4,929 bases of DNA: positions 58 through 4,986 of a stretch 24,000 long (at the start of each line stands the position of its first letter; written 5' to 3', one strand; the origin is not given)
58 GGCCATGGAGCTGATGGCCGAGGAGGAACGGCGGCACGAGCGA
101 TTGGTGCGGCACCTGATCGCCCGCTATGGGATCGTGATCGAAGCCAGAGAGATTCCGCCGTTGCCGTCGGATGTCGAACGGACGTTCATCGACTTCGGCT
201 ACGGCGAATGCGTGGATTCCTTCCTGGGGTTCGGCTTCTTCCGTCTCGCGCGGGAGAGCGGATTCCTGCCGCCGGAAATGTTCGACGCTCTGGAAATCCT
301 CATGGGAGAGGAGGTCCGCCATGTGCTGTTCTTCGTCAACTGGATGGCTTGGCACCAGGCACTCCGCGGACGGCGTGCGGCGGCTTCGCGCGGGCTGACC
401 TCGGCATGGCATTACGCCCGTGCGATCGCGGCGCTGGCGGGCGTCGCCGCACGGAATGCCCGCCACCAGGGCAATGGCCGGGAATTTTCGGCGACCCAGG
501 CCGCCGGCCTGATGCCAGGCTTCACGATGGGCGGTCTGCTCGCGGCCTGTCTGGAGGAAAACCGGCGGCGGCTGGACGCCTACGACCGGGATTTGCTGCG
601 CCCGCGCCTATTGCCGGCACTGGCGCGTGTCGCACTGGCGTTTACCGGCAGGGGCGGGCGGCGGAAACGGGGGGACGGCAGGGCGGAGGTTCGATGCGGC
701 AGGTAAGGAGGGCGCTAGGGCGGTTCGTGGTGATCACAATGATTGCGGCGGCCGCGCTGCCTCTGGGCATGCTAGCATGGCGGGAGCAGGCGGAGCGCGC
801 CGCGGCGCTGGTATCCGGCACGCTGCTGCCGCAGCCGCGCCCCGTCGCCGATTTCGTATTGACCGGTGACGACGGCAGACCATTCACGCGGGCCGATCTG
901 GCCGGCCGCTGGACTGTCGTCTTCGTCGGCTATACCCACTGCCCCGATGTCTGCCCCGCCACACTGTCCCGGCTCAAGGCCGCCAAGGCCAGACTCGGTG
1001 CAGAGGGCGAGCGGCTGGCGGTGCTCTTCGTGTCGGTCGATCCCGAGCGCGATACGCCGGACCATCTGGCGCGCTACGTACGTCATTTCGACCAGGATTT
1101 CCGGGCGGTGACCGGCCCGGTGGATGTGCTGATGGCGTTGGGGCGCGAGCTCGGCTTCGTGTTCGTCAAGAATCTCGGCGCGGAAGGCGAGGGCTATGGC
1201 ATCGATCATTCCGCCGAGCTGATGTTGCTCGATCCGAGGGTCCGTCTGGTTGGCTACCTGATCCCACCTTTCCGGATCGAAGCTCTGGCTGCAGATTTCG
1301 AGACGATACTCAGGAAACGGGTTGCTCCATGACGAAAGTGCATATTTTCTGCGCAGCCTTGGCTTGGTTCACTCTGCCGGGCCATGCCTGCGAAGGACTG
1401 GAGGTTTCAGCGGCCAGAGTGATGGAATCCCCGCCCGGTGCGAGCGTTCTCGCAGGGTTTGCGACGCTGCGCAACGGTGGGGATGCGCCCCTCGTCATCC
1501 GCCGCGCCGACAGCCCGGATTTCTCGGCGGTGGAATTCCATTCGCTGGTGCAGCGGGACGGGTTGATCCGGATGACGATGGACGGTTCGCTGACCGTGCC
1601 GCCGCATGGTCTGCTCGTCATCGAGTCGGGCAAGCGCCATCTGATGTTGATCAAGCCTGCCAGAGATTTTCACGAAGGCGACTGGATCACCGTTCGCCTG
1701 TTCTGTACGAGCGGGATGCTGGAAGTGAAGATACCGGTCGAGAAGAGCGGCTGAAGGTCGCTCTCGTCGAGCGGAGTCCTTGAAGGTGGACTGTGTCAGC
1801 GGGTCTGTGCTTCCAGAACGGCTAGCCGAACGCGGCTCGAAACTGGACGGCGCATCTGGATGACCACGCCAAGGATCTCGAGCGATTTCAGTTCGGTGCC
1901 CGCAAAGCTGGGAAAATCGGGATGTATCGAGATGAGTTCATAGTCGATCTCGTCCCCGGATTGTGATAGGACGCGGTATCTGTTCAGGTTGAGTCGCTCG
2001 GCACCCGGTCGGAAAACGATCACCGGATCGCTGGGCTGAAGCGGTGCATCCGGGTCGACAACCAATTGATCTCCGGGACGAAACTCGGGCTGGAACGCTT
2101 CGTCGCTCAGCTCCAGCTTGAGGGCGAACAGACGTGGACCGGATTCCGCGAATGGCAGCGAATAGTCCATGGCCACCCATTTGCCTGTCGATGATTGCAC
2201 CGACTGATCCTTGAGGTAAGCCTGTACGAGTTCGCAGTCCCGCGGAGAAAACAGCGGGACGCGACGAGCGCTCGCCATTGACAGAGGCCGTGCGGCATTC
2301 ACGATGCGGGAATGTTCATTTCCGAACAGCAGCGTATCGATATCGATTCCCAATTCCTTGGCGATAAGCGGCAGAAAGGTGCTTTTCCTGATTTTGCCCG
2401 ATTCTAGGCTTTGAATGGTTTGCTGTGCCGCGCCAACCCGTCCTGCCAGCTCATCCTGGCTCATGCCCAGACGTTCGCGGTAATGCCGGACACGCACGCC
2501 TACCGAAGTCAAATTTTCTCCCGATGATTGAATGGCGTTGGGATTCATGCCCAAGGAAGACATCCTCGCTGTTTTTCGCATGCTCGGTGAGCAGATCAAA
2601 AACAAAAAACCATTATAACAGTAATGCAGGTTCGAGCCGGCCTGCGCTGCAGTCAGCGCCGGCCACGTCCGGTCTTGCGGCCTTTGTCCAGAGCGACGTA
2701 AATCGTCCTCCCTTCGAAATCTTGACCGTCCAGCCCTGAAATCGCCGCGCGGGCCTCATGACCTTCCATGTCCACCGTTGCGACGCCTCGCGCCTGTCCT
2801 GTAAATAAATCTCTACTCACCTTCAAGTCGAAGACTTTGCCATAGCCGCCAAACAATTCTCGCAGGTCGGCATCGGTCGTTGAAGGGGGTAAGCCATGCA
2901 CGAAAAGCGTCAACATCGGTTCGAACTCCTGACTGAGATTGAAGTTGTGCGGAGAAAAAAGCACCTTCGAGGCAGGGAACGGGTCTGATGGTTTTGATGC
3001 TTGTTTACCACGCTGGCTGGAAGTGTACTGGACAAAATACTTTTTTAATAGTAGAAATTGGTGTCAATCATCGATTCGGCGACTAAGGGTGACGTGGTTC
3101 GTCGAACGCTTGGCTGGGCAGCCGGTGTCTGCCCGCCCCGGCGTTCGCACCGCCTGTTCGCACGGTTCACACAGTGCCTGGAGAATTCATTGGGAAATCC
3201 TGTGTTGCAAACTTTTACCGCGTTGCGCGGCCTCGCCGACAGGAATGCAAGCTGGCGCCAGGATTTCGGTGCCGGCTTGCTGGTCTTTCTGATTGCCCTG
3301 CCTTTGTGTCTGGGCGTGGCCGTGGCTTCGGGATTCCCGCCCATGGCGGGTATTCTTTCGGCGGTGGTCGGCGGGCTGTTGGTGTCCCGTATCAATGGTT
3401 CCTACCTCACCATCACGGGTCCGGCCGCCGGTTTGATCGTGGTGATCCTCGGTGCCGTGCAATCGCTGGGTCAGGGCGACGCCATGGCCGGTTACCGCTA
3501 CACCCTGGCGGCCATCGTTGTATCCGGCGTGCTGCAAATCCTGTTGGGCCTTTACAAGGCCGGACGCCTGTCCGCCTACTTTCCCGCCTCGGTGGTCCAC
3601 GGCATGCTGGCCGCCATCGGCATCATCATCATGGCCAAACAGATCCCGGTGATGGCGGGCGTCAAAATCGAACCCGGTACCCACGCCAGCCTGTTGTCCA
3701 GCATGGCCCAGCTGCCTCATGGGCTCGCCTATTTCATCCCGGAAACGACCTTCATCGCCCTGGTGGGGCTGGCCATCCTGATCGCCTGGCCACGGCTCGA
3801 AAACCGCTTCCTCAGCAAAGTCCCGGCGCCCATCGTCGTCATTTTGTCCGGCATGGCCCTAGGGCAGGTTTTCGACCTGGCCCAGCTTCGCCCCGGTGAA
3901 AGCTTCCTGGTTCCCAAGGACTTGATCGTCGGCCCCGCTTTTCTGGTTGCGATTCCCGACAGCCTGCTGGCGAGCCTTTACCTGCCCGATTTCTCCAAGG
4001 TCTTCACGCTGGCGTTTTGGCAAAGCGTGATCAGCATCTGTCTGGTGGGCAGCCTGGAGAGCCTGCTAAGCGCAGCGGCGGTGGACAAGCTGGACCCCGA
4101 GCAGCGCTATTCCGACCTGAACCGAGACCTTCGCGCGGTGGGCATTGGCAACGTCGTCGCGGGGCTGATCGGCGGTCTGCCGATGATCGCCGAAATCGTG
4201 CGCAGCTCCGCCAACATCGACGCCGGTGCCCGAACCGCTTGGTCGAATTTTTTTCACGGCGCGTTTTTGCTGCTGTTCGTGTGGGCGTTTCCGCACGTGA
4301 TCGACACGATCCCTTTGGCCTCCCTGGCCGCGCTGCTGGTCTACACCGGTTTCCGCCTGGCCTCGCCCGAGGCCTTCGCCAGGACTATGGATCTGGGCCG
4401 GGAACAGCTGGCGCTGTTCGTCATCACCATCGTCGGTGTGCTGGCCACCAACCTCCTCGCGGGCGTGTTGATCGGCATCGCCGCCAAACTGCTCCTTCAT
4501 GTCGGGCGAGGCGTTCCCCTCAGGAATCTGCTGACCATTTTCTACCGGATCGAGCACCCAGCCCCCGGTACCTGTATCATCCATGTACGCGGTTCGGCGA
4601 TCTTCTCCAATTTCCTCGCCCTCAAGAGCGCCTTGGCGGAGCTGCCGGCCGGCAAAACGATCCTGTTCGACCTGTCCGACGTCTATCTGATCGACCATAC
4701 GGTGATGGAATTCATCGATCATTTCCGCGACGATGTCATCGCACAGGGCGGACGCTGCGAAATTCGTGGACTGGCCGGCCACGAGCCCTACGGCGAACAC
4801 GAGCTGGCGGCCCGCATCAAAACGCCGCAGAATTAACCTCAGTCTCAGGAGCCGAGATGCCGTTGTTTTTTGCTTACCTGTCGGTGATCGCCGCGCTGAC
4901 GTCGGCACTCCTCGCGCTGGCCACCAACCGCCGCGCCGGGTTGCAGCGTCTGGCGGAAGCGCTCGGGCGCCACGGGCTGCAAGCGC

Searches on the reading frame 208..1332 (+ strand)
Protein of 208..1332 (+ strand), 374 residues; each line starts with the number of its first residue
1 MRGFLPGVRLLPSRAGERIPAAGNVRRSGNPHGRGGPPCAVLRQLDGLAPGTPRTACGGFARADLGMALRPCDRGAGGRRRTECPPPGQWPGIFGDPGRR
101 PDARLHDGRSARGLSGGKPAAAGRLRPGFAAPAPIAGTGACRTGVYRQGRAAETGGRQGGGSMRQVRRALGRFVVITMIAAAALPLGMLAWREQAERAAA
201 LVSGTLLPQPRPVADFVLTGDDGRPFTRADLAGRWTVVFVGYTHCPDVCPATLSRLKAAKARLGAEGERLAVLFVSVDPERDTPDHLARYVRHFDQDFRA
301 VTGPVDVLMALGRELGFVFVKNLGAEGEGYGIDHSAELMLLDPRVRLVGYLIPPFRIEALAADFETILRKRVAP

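Call 53: search_protein_families(library=pfam, proteins=[window:208-1332:+])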
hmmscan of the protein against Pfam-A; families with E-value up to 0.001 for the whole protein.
window:208-1332:+ (374 aa): 2 families
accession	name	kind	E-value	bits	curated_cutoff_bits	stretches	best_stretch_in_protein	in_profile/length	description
PF02630.20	SCO1-SenC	-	7.3e-38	130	22.8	1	214-344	2-131/134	SCO1/SenC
PF00578.27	AhpC-TSA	-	1.2e-05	25.7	26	1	212-281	4-71/124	AhpC/TSA family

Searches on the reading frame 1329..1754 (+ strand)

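Call 53: search_protein_families(library=pfam, proteins=[window:1329-1754:+])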
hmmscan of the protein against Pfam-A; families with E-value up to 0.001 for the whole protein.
window:1329-1754:+ (141 aa): 1 family
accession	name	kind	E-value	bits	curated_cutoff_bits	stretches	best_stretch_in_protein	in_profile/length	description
PF04314.18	PCuAC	-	4.9e-21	75.1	29.4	1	26-127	1-102/109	Copper chaperone PCu(A)C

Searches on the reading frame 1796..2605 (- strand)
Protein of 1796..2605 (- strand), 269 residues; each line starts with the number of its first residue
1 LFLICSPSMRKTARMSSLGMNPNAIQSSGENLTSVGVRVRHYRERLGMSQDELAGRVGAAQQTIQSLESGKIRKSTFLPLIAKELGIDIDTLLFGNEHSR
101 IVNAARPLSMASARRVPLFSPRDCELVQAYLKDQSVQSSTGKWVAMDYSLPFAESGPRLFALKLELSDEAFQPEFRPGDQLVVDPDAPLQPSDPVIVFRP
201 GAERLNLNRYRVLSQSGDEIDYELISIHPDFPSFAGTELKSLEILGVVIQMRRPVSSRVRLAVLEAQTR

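Call 8: search_protein_families(library=pfam, proteins=[window:1796-2605:-])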
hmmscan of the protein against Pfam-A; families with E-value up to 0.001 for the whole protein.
window:1796-2605:- (269 aa): 3 families
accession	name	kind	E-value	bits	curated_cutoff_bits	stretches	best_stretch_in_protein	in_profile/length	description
PF01381.28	HTH_3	-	1e-07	32.3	23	1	40-91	2-54/55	Helix-turn-helix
PF13560.12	HTH_31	-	1.5e-07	32.1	27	1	36-73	3-40/64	Helix-turn-helix domain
PF12844.13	HTH_19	-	4.8e-07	30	30.2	1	37-94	2-60/64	Helix-turn-helix domain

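Call 74: search_protein_families(library=ncbifam, proteins=[window:1796-2605:-], max_evalue=1e-10)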
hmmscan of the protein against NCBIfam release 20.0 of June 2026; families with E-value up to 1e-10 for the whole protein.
window:1796-2605:- (269 aa): 0 families

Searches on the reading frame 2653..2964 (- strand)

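Call 99: search_protein_families(library=pfam, proteins=[window:2653-2964:-], max_evalue=0.01)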
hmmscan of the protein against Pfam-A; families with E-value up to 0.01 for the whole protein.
window:2653-2964:- (103 aa): 1 family
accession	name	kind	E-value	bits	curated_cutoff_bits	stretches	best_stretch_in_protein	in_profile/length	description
PF00076.28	RRM_1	-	2.1e-17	63.2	20.7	1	20-88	1-69/70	RNA recognition motif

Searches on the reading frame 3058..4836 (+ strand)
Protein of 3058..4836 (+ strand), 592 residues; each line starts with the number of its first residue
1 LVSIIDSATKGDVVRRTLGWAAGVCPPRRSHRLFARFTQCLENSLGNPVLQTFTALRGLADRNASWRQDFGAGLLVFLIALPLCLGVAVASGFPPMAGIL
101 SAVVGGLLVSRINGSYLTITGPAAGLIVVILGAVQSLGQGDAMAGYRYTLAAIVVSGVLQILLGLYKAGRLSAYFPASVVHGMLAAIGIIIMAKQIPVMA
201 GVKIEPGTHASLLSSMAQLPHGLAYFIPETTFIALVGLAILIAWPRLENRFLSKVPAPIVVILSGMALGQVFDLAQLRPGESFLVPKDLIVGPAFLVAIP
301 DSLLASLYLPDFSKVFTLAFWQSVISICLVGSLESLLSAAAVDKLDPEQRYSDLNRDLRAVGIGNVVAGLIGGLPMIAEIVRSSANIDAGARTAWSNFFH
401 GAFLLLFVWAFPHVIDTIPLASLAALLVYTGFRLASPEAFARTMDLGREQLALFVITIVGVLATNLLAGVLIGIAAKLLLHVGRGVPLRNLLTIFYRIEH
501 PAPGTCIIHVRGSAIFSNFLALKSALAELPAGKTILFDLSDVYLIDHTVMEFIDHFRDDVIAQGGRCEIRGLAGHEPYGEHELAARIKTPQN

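Call 8: search_protein_families(library=pfam, proteins=[window:3058-4836:+])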
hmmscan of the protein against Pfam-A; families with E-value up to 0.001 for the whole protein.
window:3058-4836:+ (592 aa): 3 families
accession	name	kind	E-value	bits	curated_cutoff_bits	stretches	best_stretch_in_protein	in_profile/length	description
PF00916.26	Sulfate_transp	-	8.3e-57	193.1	23.2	1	67-456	2-379/380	Sulfate permease family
PF16983.11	MFS_MOT1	-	3.6e-06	27.7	30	1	343-434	25-111/111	Molybdate transporter of MFS superfamily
PF01740.26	STAS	-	2.1e-05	24.7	22.6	1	503-572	8-80/106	STAS domain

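Call 9: search_protein_families(library=ncbifam, proteins=[window:3058-4836:+])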
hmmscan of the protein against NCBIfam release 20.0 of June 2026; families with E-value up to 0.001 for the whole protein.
window:3058-4836:+ (592 aa): 3 families
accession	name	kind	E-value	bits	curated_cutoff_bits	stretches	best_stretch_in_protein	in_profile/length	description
NF008660.1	PRK11660.1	equivalog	9.6e-52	176.1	614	1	65-560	28-521/572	C4-dicarboxylic acid transporter DauA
TIGR00815.1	sulP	subfamily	6.7e-51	173.4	380.45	1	66-569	14-533/565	sulfate permease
NF050096.1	BicarbTportBicA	equivalog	2e-34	119.1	880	1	67-483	13-406/547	bicarbonate transporter BicA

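Call 51: search_solved_structures(query=window:3343-4833:+, show_alignments=2, max_evalue=0.00001)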
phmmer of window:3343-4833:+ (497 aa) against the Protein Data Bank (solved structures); distinct sequences matched with E-value up to 0.00001: 9.
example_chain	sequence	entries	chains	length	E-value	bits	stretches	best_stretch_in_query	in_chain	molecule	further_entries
5da0_A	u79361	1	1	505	4.2e-24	88.4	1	222-479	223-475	Sulphate transporter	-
5iof_A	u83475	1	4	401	3.1e-19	72.4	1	222-386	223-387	Sulphate transporter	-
6ki1_A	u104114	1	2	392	1.4e-17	66.9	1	2-364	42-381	Low affinity sulfate transporter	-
7v73_A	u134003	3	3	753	1.2e-10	44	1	34-386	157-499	Prestin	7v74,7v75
7lgu_A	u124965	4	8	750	4.1e-08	35.7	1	33-385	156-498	Prestin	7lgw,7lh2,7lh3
7sun_A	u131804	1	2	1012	4.5e-08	35.6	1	33-385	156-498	Prestin, Enhanced Yellow Fluorescent Protein chimera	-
7s8x_A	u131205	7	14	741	2.7e-07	33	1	33-383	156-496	Prestin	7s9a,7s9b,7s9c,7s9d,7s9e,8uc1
9iar_B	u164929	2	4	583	1.9e-06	30.2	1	232-469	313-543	Sodium-independent sulfate anion transporter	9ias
7lhv_A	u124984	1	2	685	8e-06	28.2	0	18-385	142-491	Sulfate transporter 4.1, chloroplastic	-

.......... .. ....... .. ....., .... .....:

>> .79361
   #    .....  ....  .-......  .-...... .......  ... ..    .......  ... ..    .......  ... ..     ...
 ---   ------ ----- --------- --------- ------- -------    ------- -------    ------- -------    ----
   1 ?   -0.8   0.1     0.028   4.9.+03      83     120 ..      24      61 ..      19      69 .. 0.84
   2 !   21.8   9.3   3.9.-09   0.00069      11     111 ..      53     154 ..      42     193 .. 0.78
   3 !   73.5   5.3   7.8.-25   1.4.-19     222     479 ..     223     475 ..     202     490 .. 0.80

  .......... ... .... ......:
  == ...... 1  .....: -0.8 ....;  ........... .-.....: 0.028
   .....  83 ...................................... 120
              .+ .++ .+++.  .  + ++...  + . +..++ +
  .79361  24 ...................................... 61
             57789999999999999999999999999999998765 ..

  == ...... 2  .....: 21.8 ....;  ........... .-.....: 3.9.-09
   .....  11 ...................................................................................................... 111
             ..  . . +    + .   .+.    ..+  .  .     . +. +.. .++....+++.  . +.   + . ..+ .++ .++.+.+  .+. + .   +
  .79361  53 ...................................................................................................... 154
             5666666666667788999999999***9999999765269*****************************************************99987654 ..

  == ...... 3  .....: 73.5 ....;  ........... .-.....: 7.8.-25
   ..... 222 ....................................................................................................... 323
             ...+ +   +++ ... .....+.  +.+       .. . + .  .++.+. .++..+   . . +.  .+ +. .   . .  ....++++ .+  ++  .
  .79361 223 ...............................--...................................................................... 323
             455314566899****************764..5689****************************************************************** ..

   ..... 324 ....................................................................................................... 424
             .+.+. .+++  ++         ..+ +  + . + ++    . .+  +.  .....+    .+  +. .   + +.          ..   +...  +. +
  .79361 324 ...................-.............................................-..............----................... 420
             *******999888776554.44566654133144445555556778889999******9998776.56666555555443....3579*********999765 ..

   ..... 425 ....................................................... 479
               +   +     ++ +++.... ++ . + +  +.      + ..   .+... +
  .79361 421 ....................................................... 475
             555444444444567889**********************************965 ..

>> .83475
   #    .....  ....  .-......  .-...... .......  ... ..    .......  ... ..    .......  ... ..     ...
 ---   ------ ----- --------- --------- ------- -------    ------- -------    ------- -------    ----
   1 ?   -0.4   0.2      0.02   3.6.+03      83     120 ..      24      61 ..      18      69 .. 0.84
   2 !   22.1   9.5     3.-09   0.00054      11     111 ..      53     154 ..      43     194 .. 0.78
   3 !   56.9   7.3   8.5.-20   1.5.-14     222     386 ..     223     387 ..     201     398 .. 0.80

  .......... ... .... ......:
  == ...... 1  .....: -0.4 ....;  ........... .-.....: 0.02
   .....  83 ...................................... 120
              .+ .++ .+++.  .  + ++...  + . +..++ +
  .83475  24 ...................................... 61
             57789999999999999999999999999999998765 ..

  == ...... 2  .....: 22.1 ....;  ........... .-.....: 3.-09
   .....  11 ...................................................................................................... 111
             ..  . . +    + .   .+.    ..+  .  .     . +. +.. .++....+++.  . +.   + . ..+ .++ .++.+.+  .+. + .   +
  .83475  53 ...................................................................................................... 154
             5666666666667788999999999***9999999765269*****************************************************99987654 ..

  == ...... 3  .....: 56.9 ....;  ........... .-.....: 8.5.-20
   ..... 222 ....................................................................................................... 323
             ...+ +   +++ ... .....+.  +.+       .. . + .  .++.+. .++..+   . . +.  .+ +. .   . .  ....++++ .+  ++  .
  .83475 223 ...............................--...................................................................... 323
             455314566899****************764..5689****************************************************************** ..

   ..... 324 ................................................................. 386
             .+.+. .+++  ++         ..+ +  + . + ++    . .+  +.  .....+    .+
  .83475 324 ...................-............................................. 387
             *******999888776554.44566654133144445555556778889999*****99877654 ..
